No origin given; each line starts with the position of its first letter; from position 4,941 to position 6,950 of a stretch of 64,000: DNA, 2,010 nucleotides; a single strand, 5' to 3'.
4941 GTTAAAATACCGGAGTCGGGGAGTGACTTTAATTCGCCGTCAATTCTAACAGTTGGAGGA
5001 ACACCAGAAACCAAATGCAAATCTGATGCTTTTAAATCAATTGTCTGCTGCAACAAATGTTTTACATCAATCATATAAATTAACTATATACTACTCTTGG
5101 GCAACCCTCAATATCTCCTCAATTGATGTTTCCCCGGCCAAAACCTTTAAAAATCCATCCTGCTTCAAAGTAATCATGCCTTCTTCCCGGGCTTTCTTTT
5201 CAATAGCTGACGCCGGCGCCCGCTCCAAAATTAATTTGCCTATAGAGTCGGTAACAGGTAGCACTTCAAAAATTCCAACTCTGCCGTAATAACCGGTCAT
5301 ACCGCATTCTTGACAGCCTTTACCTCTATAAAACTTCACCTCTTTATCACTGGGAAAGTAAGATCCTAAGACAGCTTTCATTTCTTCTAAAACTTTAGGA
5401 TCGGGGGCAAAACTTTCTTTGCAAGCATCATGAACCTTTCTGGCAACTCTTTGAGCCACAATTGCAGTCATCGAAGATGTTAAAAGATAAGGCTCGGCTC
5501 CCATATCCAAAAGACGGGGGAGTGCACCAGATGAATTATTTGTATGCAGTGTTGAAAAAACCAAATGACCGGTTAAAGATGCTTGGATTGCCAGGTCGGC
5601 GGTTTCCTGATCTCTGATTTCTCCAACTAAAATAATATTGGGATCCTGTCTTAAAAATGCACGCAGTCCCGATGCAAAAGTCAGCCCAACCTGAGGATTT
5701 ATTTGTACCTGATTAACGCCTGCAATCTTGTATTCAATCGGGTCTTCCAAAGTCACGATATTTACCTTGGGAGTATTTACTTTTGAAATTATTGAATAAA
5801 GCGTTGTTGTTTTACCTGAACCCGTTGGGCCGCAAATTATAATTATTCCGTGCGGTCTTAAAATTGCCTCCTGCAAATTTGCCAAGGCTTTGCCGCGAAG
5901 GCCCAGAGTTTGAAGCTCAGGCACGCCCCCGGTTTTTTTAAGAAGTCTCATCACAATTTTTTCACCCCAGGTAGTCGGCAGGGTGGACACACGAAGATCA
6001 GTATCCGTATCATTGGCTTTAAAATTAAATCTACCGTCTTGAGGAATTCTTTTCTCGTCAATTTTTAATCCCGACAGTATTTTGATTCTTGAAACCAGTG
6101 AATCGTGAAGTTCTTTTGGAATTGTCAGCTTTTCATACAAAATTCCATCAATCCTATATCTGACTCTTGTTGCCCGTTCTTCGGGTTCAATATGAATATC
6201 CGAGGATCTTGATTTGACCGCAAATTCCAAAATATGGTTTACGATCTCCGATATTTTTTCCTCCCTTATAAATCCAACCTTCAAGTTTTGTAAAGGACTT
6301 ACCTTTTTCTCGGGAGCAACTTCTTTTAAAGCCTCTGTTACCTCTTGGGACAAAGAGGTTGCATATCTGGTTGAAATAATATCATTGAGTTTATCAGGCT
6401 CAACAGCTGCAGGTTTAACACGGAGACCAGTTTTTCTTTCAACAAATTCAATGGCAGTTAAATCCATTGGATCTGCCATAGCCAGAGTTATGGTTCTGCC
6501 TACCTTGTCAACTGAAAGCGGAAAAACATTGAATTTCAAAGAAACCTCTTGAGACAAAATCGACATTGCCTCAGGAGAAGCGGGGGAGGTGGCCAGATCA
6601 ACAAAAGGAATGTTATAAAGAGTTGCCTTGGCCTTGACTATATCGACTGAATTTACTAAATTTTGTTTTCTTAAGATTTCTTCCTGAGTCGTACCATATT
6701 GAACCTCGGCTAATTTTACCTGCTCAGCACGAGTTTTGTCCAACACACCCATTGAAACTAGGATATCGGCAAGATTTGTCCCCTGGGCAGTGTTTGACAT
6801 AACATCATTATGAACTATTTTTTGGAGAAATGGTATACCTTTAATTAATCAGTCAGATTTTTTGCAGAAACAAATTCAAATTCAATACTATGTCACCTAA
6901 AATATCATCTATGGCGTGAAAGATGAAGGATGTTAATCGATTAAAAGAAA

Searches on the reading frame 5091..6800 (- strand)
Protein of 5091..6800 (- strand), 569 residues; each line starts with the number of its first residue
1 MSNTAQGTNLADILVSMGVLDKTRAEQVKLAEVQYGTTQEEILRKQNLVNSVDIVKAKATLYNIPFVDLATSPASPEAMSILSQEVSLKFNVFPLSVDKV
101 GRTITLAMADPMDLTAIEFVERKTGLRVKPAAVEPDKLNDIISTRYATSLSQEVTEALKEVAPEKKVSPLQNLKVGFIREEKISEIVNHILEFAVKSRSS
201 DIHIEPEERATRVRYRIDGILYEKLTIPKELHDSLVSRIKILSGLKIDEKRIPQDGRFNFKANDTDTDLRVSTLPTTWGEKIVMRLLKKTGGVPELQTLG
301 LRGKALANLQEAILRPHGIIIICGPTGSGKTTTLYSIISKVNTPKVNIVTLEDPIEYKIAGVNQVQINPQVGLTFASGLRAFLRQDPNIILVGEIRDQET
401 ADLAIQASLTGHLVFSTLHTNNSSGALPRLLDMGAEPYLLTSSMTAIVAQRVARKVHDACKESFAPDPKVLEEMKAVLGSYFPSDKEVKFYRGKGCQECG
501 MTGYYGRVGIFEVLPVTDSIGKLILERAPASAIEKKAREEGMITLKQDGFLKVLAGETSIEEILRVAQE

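Call 98: search_protein_families(library=pfam, proteins=[window:5091-6800:-], max_evalue=0.00001)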
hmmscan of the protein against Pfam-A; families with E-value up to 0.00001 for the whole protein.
window:5091-6800:- (569 aa): 2 families
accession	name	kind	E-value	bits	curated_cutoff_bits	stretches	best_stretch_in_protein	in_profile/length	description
PF00437.27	T2SSE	-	3.3e-129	431.2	24.9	1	181-565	6-370/370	Type II/IV secretion system protein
PF05157.20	MshEN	-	5.7e-17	61.9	23.1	1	62-150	1-88/90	MshEN domain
